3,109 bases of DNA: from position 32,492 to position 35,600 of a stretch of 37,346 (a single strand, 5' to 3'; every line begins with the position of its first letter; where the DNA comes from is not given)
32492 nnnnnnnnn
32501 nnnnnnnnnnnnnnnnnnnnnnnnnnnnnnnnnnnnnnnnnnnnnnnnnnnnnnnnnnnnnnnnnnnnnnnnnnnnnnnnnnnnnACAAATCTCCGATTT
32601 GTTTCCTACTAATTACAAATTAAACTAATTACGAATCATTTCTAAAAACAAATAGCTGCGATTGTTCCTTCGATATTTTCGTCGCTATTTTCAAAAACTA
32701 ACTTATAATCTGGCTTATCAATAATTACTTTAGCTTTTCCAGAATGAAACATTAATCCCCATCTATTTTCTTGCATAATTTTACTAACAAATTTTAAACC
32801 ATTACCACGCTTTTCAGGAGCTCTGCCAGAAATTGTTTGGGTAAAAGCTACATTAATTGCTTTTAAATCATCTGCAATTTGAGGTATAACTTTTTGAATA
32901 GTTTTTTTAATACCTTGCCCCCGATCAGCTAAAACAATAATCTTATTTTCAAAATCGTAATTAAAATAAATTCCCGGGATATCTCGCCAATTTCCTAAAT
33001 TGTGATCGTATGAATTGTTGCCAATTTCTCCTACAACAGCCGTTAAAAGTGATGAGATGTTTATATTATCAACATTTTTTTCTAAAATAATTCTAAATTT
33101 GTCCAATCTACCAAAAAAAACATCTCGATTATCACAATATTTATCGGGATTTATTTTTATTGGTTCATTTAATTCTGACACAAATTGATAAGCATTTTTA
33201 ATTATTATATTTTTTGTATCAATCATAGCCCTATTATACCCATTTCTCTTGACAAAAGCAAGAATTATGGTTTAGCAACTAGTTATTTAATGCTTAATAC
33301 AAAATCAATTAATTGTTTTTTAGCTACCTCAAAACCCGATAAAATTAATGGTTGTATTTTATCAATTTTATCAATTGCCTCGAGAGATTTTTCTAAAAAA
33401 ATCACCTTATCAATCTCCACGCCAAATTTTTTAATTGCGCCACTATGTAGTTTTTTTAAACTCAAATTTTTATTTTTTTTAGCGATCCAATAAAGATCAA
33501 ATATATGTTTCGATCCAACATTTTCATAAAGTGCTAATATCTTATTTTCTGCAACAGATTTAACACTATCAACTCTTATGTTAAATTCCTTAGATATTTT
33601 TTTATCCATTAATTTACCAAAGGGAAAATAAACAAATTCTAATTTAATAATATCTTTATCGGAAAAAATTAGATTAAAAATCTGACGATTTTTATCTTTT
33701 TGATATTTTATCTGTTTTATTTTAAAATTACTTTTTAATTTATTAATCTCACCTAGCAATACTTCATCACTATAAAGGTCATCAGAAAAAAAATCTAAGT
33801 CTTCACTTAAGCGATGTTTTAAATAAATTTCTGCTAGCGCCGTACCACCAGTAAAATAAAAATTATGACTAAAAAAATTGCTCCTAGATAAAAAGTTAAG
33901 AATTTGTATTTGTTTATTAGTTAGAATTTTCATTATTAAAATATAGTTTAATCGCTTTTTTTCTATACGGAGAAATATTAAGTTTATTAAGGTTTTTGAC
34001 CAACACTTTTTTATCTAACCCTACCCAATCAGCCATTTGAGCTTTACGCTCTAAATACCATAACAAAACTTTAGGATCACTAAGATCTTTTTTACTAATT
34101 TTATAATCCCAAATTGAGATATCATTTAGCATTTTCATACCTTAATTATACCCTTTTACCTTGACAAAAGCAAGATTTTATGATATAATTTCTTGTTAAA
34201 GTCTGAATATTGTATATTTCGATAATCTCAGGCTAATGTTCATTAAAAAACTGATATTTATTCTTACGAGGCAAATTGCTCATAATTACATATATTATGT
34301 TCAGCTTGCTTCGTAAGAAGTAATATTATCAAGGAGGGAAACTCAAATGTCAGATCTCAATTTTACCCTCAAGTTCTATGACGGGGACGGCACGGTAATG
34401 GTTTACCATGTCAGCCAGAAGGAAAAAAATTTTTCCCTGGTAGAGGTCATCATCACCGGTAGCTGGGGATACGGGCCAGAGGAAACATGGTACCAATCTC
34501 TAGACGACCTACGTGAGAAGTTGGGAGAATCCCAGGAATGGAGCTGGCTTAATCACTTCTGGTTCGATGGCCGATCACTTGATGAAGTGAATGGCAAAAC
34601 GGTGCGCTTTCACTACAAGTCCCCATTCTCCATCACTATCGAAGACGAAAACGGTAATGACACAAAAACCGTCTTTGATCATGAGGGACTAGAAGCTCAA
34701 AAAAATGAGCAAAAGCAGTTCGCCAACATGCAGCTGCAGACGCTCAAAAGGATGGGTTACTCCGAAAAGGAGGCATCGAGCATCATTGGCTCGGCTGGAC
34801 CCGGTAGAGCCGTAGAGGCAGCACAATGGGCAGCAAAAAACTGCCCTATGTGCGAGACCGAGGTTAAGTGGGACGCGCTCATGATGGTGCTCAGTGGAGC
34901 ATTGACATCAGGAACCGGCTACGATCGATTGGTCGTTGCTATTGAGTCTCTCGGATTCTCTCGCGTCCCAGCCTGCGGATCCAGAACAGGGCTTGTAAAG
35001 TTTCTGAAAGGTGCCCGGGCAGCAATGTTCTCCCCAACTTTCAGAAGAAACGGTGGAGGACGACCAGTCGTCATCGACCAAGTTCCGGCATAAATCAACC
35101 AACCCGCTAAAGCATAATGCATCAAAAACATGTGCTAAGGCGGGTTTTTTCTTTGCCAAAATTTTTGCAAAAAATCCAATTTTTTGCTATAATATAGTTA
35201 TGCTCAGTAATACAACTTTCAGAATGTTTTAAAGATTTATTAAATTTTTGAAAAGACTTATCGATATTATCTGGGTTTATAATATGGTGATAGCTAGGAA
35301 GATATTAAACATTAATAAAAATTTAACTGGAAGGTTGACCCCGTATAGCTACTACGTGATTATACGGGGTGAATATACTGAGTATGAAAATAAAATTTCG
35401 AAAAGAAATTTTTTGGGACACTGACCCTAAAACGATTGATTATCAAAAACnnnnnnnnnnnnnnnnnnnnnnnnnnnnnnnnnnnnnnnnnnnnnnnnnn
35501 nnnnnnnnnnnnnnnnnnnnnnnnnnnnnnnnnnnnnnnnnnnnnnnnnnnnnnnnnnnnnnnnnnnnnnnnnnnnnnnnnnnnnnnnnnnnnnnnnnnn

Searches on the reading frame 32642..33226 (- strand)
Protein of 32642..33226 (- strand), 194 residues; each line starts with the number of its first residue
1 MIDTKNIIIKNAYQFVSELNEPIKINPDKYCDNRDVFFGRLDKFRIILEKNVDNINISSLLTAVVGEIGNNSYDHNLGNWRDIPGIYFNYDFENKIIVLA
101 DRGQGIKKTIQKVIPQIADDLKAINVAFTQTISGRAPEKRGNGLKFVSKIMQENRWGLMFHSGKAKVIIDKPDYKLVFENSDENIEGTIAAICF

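Call 3: search_protein_families(library=pfam, proteins=[window:32642-33226:-], max_evalue=0.1)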
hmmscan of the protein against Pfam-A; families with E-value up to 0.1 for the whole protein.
window:32642-33226:- (194 aa): 0 families

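Call 4: search_protein_families(library=padloc, proteins=[window:32642-33226:-], max_evalue=0.1)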
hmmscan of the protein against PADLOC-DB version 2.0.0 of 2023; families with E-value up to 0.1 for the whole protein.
window:32642-33226:- (194 aa): 3 families
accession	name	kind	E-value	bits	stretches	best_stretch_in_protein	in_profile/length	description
PDLC01809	CARF1--CARF_HEPN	-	0.0093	13.1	1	63-125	191-249/496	-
PDLC01674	Cas12f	-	0.023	11.7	1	10-59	25-74/389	CAS-V-F; effector__SPE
PDLC01678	Cas12f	-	0.023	11.7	1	10-59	25-74/389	Cas14c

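Call 5: search_protein_families(library=ncbifam, proteins=[window:32642-33226:-], max_evalue=0.1)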
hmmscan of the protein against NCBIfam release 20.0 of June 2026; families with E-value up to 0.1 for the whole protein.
window:32642-33226:- (194 aa): 1 family
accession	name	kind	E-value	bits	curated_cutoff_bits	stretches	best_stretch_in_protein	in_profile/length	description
NF008298.1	PRK11086.1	subfamily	0.066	11.6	520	0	52-164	415-513/529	DcuS/MalK family sensor histidine kinase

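Call 102: search_protein_families(library=phrogs, proteins=[window:32642-33226:-], max_evalue=0.01)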
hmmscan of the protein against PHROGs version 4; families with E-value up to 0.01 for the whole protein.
window:32642-33226:- (194 aa): 2 families
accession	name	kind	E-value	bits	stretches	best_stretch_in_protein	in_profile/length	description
phrog_3364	-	unknown function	2.3e-12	47.9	1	44-189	131-283/304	-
phrog_5816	-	unknown function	0.0078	16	1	54-135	151-238/441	-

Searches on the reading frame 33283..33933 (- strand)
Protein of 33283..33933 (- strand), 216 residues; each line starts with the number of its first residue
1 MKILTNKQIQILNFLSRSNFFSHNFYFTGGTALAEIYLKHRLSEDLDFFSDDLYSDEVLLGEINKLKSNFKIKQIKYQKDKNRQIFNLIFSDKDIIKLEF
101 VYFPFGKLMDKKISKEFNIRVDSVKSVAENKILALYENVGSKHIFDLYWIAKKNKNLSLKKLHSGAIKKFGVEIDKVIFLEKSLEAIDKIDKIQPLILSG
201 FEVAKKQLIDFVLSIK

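Call 3: search_protein_families(library=pfam, proteins=[window:33283-33933:-], max_evalue=0.1)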
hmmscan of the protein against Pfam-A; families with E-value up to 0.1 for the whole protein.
window:33283-33933:- (216 aa): 2 families
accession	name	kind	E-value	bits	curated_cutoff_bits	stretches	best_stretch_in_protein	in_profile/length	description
PF08843.17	AbiEii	-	7.5e-18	65.8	22.5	1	14-173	2-188/238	Nucleotidyl transferase AbiEii toxin, Type IV TA system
PF23942.1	DUF7277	-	0.031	15.4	27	0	29-107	5-74/87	Domain of unknown function (DUF7277)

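Call 4: search_protein_families(library=padloc, proteins=[window:33283-33933:-], max_evalue=0.1)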
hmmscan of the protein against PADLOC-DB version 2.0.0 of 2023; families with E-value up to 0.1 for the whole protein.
window:33283-33933:- (216 aa): 17 families
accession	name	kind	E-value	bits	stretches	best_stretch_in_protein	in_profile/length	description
PDLC02307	AbiEii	-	9.8e-11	39.8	1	21-178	19-171/219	AbiEii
PDLC02298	AbiEii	-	5.9e-10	36.9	1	9-174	12-179/220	AbiEii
PDLC02304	AbiEii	-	1.3e-09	36.4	1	11-176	30-212/260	AbiEii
PDLC02296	AbiEii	-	2e-09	35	1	10-59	32-80/282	AbiEii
PDLC02328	AbiEii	-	3.3e-08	31.7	1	25-192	15-177/203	AbiEii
PDLC02294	AbiEii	-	4.1e-08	31.4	1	16-161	36-195/260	AbiEii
PDLC02313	AbiEii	-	2.3e-07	28.6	1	8-58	28-77/254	AbiEii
PDLC02323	AbiEii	-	2.9e-07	28.3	1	12-81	29-91/248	AbiEii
PDLC02293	AbiEii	-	6.1e-07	27.2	1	8-56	26-76/270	AbiEii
PDLC02297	AbiEii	-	1e-06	26.3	1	9-48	29-69/307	AbiEii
PDLC02330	AbiEii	-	1.2e-06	26.5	1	8-162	11-170/219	AbiEii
PDLC02303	AbiEii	-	2.7e-06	25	1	11-50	29-67/249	AbiEii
PDLC02292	AbiEii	-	1.2e-05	23.2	1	11-103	37-114/283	AbiEii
PDLC02305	AbiEii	-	1.5e-05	22.4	1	9-170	29-209/306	AbiEii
PDLC02324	AbiEii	-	1.8e-05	22.6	1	9-157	11-161/231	AbiEii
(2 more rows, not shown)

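Call 5: search_protein_families(library=ncbifam, proteins=[window:33283-33933:-], max_evalue=0.1)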
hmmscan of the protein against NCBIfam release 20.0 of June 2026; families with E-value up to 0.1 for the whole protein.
window:33283-33933:- (216 aa): 1 family
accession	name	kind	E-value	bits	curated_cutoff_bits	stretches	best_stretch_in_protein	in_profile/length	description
NF010748.0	PRK14150.1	equivalog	0.0079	15.7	152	1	156-212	79-136/198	nucleotide exchange factor GrpE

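Call 56: find_related_loci(query=A3, collection=metagenome_contigs, flank=6000)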
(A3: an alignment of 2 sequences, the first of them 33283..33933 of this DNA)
Query A3 (216 aa) in metagenome_contigs; peptide patterns used: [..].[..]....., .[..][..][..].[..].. (x = any residue, [..] = any of these).
599 stretches matched a pattern (row limit reached: there are more); 293 encode a relative of the query (tblastn E <= 1e-3); the best 80 are kept; 80 distinct loci.
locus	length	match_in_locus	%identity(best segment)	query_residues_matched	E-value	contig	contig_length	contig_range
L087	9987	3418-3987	43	4-197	3e-42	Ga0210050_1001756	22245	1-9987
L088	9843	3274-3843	43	4-197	3e-42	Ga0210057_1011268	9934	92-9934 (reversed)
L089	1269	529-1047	43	3-177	4e-39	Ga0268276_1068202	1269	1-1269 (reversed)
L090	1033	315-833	42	3-177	1e-37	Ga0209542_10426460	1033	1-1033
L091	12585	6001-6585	45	2-198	6e-36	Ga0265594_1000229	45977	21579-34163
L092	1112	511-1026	42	3-177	2e-37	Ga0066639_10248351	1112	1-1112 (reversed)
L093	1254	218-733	40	3-177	2e-36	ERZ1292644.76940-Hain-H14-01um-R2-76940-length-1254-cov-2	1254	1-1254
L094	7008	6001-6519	43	3-177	8e-34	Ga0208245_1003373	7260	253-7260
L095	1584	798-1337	39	3-186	2e-34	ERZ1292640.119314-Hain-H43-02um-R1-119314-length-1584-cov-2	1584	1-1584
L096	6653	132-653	42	1-177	9e-34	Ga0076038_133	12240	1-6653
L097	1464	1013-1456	44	1-150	2e-34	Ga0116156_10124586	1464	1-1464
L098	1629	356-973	40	3-214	3e-34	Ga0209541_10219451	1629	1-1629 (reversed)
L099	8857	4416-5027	37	3-214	1e-33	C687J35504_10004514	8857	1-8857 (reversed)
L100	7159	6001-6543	39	3-186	2e-33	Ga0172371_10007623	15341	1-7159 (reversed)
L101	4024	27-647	38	1-214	2e-33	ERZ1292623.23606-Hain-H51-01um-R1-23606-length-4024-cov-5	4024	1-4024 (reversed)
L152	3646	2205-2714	35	4-176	5e-28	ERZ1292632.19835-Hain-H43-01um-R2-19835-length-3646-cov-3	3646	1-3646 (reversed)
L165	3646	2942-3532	33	1-199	2e-27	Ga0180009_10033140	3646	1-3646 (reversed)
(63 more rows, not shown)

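Call 62: search_protein_families(library=pfam, proteins=[L165:1830-2633:+, L165:1508-1765:-, L165:2745-2987:+, L165:894-1631:-, L165:2933-3595:+, L152:1984-2262:+], max_evalue=10)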
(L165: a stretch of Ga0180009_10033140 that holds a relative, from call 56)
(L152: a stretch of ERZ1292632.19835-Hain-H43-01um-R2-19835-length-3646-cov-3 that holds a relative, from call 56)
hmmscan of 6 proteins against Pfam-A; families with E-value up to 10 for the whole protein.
L165:1830-2633:+ (267 aa): 2 families
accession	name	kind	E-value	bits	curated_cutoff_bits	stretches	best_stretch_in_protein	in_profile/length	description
PF00565.23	SNase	-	2.3e-13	51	21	1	96-200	1-106/107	Staphylococcal nuclease homologue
PF13664.11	DUF4149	-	0.15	12.7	24.6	1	13-70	34-88/102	Domain of unknown function (DUF4149)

L165:1508-1765:- (85 aa): 0 families

L165:2745-2987:+ (80 aa): 1 family
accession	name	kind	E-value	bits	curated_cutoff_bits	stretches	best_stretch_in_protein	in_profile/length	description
PF21956.1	DUF6922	-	0.0061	16.4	27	1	2-31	4-32/52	Family of unknown function (DUF6922)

L165:894-1631:- (245 aa): 2 families
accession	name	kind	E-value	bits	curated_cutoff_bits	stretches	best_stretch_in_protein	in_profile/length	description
PF08843.17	AbiEii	-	1.2e-12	48.8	22.5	1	46-199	9-191/238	Nucleotidyl transferase AbiEii toxin, Type IV TA system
PF14417.12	MEDS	-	0.046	14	29.8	1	188-238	41-93/161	MEDS: MEthanogen/methylotroph, DcmR Sensory domain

L165:2933-3595:+ (220 aa): 1 family
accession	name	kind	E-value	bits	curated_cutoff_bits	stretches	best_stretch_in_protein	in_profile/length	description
PF08843.17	AbiEii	-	5.1e-15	56.5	22.5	1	24-161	11-177/238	Nucleotidyl transferase AbiEii toxin, Type IV TA system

L152:1984-2262:+ (92 aa): 0 families

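Call 82: search_solved_structures(query=window:33283-33933:-, max_evalue=1, show_alignments=2)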
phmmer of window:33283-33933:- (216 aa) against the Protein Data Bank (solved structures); distinct sequences matched with E-value up to 1: 3.
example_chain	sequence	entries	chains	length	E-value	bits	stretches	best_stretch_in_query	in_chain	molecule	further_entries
3j80_d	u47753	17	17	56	0.37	14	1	151-183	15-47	uS14 | 40S ribosomal protein S29 | Small ribosomal subunit protein uS14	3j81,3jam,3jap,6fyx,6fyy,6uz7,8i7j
5it7_d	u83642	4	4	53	0.45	13.7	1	152-183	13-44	40S ribosomal protein S29 | Ribosomal protein eS29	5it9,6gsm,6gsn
2m7a_A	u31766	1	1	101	0.95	12.6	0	56-99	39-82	Uncharacterized protein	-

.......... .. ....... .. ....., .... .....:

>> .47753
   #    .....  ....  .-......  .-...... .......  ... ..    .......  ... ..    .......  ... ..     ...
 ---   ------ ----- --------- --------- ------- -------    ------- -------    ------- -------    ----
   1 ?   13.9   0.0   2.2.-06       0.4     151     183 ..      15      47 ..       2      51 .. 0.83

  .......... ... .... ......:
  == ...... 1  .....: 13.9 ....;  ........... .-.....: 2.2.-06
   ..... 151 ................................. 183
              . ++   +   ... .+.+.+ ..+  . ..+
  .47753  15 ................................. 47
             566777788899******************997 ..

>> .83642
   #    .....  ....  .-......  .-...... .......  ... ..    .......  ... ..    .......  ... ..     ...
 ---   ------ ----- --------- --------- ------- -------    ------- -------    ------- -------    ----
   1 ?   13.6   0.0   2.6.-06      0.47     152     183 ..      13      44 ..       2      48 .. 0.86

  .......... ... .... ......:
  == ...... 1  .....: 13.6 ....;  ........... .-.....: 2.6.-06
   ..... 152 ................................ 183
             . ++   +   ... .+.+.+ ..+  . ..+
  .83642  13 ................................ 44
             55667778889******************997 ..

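Call 102: search_protein_families(library=phrogs, proteins=[window:33283-33933:-], max_evalue=0.01)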
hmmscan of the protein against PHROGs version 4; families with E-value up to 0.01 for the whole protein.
window:33283-33933:- (216 aa): 0 families

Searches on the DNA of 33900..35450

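Call 18: search_rna_families(source=window, start=33900, end=35450, threshold=evalue, max_evalue=1)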
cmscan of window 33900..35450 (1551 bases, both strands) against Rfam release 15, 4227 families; matches with E-value up to 1: 1.
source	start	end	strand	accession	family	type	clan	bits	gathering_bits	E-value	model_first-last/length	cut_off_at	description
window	34261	34319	+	RF03765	mir-2059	Gene; miRNA;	-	24.4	90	0.054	1-68/68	no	mir-2059 microRNA precursor family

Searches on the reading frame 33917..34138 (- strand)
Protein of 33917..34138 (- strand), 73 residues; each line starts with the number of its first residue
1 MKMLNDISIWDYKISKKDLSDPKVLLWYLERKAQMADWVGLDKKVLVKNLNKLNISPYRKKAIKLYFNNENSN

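Call 3: search_protein_families(library=pfam, proteins=[window:33917-34138:-], max_evalue=0.1)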
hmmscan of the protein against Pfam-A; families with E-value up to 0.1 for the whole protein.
window:33917-34138:- (73 aa): 0 families

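Call 4: search_protein_families(library=padloc, proteins=[window:33917-34138:-], max_evalue=0.1)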
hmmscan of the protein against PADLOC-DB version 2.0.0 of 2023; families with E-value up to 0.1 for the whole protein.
window:33917-34138:- (73 aa): 0 families

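Call 5: search_protein_families(library=ncbifam, proteins=[window:33917-34138:-], max_evalue=0.1)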
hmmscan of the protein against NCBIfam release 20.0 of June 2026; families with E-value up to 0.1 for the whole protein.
window:33917-34138:- (73 aa): 0 families

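Call 62: search_protein_families(library=pfam, proteins=[window:33917-34138:-], max_evalue=10)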
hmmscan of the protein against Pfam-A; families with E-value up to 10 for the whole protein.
window:33917-34138:- (73 aa): 1 family
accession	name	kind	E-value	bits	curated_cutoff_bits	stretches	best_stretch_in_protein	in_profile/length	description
PF05575.17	V_cholerae_RfbT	-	0.11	12.3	27.9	1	21-65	154-197/286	Vibrio cholerae RfbT protein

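Call 101: search_solved_structures(query=window:33917-34138:-, max_evalue=10)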
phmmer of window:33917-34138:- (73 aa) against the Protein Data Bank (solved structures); distinct sequences matched with E-value up to 10: 0.

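Call 102: search_protein_families(library=phrogs, proteins=[window:33917-34138:-], max_evalue=0.01)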
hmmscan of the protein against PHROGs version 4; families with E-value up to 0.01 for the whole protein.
window:33917-34138:- (73 aa): 0 families
